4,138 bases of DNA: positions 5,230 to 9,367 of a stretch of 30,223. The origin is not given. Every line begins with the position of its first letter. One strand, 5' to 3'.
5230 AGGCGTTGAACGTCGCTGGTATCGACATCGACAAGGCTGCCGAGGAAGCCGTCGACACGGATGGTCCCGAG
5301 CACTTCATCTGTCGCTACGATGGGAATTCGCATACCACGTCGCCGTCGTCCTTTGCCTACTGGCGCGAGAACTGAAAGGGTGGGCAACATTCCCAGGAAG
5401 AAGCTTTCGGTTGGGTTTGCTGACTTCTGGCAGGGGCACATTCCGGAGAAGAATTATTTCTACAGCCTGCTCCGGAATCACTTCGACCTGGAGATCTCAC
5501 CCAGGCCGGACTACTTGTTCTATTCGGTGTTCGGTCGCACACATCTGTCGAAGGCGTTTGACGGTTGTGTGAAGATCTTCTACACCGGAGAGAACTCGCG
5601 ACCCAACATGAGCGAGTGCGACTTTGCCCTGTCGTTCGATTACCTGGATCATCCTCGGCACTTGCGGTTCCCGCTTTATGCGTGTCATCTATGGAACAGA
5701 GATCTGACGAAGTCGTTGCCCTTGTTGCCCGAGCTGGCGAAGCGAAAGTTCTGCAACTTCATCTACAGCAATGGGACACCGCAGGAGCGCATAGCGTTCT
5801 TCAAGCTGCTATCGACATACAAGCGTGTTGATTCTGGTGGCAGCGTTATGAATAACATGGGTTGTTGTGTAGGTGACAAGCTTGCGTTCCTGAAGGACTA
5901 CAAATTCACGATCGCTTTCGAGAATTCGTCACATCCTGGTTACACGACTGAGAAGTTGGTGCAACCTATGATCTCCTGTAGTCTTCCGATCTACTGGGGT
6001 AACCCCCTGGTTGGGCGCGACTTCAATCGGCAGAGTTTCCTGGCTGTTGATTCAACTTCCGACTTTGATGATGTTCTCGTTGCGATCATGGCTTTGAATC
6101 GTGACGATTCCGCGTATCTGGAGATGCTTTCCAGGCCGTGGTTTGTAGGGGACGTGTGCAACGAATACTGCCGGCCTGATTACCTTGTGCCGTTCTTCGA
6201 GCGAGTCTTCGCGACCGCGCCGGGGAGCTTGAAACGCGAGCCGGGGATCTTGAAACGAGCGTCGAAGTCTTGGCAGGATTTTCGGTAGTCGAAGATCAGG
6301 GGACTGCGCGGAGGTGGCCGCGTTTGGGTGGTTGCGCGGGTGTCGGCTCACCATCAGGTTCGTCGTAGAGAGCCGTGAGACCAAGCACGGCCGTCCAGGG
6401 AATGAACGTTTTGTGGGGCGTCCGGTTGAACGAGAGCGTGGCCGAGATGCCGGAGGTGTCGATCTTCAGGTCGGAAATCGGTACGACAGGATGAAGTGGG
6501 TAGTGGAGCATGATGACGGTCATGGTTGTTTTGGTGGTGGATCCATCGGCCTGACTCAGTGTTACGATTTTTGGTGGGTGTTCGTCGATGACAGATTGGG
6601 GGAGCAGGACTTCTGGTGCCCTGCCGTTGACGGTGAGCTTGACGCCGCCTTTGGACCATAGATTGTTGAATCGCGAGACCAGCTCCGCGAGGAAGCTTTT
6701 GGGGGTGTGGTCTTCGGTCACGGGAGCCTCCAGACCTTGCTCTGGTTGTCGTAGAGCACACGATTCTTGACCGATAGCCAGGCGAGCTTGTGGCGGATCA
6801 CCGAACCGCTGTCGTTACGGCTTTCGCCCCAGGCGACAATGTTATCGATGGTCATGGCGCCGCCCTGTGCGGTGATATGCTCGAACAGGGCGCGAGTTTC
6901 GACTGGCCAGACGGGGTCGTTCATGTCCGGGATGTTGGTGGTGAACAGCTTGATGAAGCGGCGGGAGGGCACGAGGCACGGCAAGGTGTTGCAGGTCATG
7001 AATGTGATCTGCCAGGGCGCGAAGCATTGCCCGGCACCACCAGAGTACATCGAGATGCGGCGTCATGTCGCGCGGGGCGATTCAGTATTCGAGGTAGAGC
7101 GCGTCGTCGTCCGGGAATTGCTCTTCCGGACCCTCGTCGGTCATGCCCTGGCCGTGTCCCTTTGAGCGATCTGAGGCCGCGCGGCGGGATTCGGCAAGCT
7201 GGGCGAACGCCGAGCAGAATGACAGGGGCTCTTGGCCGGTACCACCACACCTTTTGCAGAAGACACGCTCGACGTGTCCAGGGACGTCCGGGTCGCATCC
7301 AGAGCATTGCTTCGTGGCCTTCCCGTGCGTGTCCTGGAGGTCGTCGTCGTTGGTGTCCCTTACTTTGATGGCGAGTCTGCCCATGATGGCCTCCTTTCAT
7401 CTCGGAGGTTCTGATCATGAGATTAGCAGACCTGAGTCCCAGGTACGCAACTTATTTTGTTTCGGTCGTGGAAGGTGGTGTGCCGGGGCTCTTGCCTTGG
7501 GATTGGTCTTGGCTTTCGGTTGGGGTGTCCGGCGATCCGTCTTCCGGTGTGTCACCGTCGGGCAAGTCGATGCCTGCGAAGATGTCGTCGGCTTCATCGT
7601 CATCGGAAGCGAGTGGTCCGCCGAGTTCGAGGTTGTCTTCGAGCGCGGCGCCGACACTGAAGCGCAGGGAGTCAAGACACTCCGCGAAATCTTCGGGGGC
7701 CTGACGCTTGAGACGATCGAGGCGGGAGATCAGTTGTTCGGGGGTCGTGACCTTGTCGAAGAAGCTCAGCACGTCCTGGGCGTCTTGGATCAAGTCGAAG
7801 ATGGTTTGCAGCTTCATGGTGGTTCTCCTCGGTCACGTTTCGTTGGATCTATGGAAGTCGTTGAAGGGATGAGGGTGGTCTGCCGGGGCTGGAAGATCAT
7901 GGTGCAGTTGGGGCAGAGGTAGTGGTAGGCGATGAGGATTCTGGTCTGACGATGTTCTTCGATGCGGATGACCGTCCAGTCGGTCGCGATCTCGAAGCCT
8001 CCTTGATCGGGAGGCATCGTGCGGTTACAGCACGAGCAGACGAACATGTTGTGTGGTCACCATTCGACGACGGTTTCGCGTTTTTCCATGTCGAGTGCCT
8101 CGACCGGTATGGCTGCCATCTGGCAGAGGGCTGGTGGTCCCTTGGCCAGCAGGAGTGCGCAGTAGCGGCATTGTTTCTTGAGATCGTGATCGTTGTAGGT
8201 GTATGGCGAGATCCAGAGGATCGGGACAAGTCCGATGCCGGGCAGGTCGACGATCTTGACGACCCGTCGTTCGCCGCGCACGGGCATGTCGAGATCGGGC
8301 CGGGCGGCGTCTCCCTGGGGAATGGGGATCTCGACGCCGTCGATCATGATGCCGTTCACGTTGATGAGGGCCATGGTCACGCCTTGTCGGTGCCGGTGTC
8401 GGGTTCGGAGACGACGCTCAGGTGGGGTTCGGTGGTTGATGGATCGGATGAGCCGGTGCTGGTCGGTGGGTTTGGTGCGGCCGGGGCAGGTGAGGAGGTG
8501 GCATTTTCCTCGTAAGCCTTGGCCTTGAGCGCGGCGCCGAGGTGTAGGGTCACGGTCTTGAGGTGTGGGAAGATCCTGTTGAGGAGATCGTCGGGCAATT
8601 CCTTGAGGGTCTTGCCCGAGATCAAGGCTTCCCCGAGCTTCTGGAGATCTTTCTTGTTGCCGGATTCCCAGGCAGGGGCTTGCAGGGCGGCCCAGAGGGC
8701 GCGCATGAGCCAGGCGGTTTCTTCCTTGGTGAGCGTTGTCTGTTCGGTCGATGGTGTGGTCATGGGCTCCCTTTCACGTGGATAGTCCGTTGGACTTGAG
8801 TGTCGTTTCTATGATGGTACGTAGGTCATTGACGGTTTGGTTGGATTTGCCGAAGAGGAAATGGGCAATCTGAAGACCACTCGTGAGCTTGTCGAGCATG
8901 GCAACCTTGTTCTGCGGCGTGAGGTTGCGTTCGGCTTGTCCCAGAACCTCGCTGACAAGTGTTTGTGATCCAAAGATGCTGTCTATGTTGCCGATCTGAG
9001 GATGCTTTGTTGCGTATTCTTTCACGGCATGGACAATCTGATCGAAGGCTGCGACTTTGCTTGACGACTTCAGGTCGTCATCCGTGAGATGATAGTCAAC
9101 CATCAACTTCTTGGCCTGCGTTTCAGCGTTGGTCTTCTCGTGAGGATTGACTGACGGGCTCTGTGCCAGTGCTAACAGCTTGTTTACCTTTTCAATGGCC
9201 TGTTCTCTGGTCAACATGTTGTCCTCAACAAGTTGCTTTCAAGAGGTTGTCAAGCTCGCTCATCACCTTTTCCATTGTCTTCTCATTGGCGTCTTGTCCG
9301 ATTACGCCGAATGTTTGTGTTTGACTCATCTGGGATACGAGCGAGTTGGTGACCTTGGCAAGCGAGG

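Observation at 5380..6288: GT10-type (alpha-1,3-fucosyltransferase-like) glycosyltransferase in the replication/accessory operon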

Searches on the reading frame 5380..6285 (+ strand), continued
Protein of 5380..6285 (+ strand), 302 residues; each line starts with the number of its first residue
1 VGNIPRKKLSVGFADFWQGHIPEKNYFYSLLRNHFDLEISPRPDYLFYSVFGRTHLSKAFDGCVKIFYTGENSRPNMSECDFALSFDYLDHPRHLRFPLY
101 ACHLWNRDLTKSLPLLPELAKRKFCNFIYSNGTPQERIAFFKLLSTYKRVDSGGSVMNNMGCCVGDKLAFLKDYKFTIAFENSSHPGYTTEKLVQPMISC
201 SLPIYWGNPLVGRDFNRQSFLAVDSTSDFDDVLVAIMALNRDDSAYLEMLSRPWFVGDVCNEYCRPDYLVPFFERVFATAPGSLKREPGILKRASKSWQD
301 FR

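Call 54: search_protein_families(library=pfam, proteins=[L016:332-1483:+, L016:1724-2305:+, L016:2671-3780:+, L016:3809-4249:+, L016:4494-5285:+, L016:5303-6004:+, L016:6899-7606:+, L016:7545-8111:+, L016:8916-9878:+, L016:11354-12694:+], max_evalue=0.001)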
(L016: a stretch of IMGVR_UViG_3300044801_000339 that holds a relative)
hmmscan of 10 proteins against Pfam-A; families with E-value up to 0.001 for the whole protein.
L016:332-1483:+ (383 aa): 3 families
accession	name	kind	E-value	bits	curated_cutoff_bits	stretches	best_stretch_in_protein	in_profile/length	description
PF13692.12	Glyco_trans_1_4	-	2e-08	35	27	1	212-330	15-114/142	Glycosyl transferases group 1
PF13439.12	Glyco_transf_4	-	9.1e-07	29.5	28.5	0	27-52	2-27/170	Glycosyltransferase Family 4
PF00534.26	Glycos_transf_1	-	1.8e-05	24.8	26.4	1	213-330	29-130/172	Glycosyl transferases group 1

L016:1724-2305:+ (193 aa): 0 families

L016:2671-3780:+ (369 aa): 2 families
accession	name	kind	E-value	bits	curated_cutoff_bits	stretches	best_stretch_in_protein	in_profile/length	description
PF00535.33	Glycos_transf_2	-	3.9e-13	50.1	23.3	2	95-197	66-156/168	Glycosyl transferase family 2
PF13704.12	Glyco_tranf_2_4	-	0.00014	22.7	27.5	1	12-130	2-97/98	Glycosyl transferase family 2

L016:3809-4249:+ (146 aa): 2 families
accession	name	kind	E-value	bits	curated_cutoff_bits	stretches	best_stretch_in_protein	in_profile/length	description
PF05014.21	Nuc_deoxyrib_tr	-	0.00043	20.8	28.8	1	3-114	1-99/117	Nucleoside 2-deoxyribosyltransferase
PF15891.11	Nuc_deoxyri_tr2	-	0.00078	20.2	30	0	2-113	3-102/105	Nucleoside 2-deoxyribosyltransferase like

L016:4494-5285:+ (263 aa): 3 families
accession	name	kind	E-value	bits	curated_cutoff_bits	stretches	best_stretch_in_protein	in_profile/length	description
PF02709.20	Glyco_transf_7C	-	1.2e-12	47.7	23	1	108-176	7-77/78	N-terminal domain of galactosyltransferase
PF10111.15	Glyco_tranf_2_2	-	3.4e-08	33.7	27.3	0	29-94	29-100/276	Glycosyltransferase like family 2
PF00535.33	Glycos_transf_2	-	2.9e-06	27.7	23.3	1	4-111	1-121/168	Glycosyl transferase family 2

L016:5303-6004:+ (233 aa): 2 families
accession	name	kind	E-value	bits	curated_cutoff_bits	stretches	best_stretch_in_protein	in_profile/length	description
PF04488.21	Gly_transf_sug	-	1.2e-09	39.2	23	1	22-116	6-88/93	Glycosyltransferase sugar-binding region containing DXD motif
PF12919.13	TcdA_TcdB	-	2.9e-06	27.3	23.6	0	5-44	2-40/382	TcdA/TcdB catalytic glycosyltransferase domain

L016:6899-7606:+ (235 aa): 1 family
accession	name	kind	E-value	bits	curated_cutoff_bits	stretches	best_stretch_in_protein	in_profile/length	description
PF13578.12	Methyltransf_24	-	1.6e-21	77.6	26.3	1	73-183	1-105/105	Methyltransferase domain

L016:7545-8111:+ (188 aa): 1 family
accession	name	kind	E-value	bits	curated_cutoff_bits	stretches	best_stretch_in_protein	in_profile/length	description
PF12637.14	TSCPD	-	3.3e-07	31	22.8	1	91-175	16-84/88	TSCPD domain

L016:8916-9878:+ (320 aa): 1 family
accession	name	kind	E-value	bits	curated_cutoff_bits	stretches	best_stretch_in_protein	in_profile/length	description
PF00535.33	Glycos_transf_2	-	1.7e-06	28.5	23.3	1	32-134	11-116/168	Glycosyl transferase family 2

L016:11354-12694:+ (446 aa): 1 family
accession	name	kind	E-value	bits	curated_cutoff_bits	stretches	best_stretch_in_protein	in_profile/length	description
PF00082.27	Peptidase_S8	-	3.6e-10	40.1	21.8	1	111-331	65-258/288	Subtilase family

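Call 55: search_protein_families(library=phrogs, proteins=[L090:18521-20947:+, L090:16586-17476:+, L090:15870-16583:+, L090:10945-11997:+, L090:4313-5245:+, L016:11354-12694:+], max_evalue=0.01)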
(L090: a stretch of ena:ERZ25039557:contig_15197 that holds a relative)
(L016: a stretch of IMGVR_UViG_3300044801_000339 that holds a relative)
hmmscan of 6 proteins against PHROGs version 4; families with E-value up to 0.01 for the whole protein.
L090:18521-20947:+ (809 aa): 0 families

L090:16586-17476:+ (296 aa): 2 families
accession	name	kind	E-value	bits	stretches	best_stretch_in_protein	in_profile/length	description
phrog_19111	-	unknown function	8.4e-20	71.9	1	184-290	165-271/443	-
phrog_27227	-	unknown function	1.5e-05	24.8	1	87-290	29-236/617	-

L090:15870-16583:+ (237 aa): 1 family
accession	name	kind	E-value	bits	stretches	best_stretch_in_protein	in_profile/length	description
phrog_21978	-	unknown function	0.0033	18.3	1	54-109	148-203/220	-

L090:10945-11997:+ (350 aa): 0 families

L090:4313-5245:+ (310 aa): 0 families

L016:11354-12694:+ (446 aa): 0 families

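Call 68: search_protein_families(library=pfam, alignment_id=A4, max_evalue=0.0001)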
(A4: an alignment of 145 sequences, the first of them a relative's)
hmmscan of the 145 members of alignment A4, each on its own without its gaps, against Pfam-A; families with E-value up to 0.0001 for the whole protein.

A. member 1, L007:4276-5337:+ (354 aa): 3 families
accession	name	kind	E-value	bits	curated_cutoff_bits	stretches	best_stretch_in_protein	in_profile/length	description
PF16363.11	GDP_Man_Dehyd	-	4.9e-134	447.4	27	1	5-335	1-332/332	GDP-mannose 4,6 dehydratase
PF01370.27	Epimerase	-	2.9e-71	240.1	20.9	1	4-250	1-239/240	NAD dependent epimerase/dehydratase family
PF04321.23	RmlD_sub_bind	-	1.4e-12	47.7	27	1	3-164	2-138/287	RmlD substrate binding domain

B. families by the number of members that match (of 145 scanned): 76 families (the first 25 are shown)
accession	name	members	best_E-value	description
PF16363.11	GDP_Man_Dehyd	14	1.7e-151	GDP-mannose 4,6 dehydratase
PF01370.27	Epimerase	14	1.4e-76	NAD dependent epimerase/dehydratase family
PF04321.23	RmlD_sub_bind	10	9.9e-13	RmlD substrate binding domain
PF05050.19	Methyltransf_21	9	1.2e-19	Methyltransferase FkbM domain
PF13578.12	Methyltransf_24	5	1.1e-17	Methyltransferase domain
PF00534.26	Glycos_transf_1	5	2.5e-16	Glycosyl transferases group 1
PF02719.21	Polysacc_synt_2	5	9.8e-14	Polysaccharide biosynthesis protein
PF13692.12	Glyco_trans_1_4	5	2.9e-13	Glycosyl transferases group 1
PF22882.2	GT-D-like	4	3.2e-10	GT-D fold-like domain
PF01041.23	DegT_DnrJ_EryC1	3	6.7e-59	DegT/DnrJ/EryC1/StrS aminotransferase family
PF01531.22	Glyco_transf_11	3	4e-30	Glycosyl transferase family 11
PF01073.25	3Beta_HSD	3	4.6e-13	3-beta hydroxysteroid dehydrogenase/isomerase family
PF05711.17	TylF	3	2.5e-07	Macrocin-O-methyltransferase (TylF)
PF00004.35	AAA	2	2.1e-25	ATPase family associated with various cellular activities (AAA)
PF00535.33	Glycos_transf_2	2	1.3e-24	Glycosyl transferase family 2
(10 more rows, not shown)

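Call 73: search_protein_families(library=pfam, proteins=[L002:8883-9437:+, L002:9454-9960:+, L002:10912-11493:+, L090:10945-11997:+], max_evalue=0.01)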
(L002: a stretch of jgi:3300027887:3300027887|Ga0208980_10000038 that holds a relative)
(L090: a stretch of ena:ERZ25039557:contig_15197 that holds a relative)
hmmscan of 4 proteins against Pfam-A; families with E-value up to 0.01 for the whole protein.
L002:8883-9437:+ (184 aa): 1 family
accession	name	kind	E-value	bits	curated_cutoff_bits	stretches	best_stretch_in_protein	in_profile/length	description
PF13412.12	HTH_24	-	0.0029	17.6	21.9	1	28-54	19-45/48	Winged helix-turn-helix DNA-binding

L002:9454-9960:+ (168 aa): 0 families

L002:10912-11493:+ (193 aa): 0 families

L090:10945-11997:+ (350 aa): 0 families

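Call 75: find_encoding_contigs(protein=P0003, flank=3000, max_places=2)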
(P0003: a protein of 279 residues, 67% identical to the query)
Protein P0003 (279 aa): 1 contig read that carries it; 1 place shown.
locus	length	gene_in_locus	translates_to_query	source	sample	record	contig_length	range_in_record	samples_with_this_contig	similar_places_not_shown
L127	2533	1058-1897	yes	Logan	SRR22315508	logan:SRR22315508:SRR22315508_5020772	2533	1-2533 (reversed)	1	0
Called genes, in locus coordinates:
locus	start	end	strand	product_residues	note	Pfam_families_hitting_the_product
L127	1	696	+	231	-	?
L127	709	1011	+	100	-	-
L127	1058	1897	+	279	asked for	PF18025:FucT_N, PF00852:Glyco_transf_10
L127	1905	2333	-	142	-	-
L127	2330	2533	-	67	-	?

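Call 76: find_encoding_contigs(protein=P0002, flank=3000, max_places=2)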
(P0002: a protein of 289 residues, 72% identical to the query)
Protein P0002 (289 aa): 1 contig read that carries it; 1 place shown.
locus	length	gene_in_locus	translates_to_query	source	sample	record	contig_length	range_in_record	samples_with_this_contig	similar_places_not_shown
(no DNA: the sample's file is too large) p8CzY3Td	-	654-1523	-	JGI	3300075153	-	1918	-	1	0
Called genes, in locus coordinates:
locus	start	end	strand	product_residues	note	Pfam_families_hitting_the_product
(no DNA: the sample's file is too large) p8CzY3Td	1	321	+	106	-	?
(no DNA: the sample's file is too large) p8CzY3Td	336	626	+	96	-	-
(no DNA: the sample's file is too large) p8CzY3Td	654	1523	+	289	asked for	PF18025:FucT_N, PF00852:Glyco_transf_10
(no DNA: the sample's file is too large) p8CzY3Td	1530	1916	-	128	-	?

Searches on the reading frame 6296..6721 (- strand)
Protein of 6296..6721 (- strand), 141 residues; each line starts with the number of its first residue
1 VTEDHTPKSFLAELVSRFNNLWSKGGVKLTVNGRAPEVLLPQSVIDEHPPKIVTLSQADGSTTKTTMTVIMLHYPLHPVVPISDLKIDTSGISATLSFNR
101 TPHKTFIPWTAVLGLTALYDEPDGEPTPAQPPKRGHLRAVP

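Call 10: search_protein_families(library=pfam, proteins=[window:6296-6721:-], max_evalue=0.01)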
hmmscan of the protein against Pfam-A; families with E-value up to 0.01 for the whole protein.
window:6296-6721:- (141 aa): 1 family
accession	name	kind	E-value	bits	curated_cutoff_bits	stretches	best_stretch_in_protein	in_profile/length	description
PF04386.18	SspB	-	0.00027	21.4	27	1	82-117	62-97/156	Stringent starvation protein B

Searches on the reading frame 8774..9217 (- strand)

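Call 11: search_protein_families(library=pfam, proteins=[window:8774-9217:-], max_evalue=0.01)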
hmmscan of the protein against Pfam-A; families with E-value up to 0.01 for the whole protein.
window:8774-9217:- (147 aa): 2 families
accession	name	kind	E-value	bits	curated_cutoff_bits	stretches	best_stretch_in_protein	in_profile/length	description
PF10979.13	DUF2786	-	4e-09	36.7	23.9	1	7-45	2-39/40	Protein of unknown function (DUF2786)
PF14357.11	DUF4404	-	0.0072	17.4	27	0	17-77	12-69/83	Domain of unknown function (DUF4404)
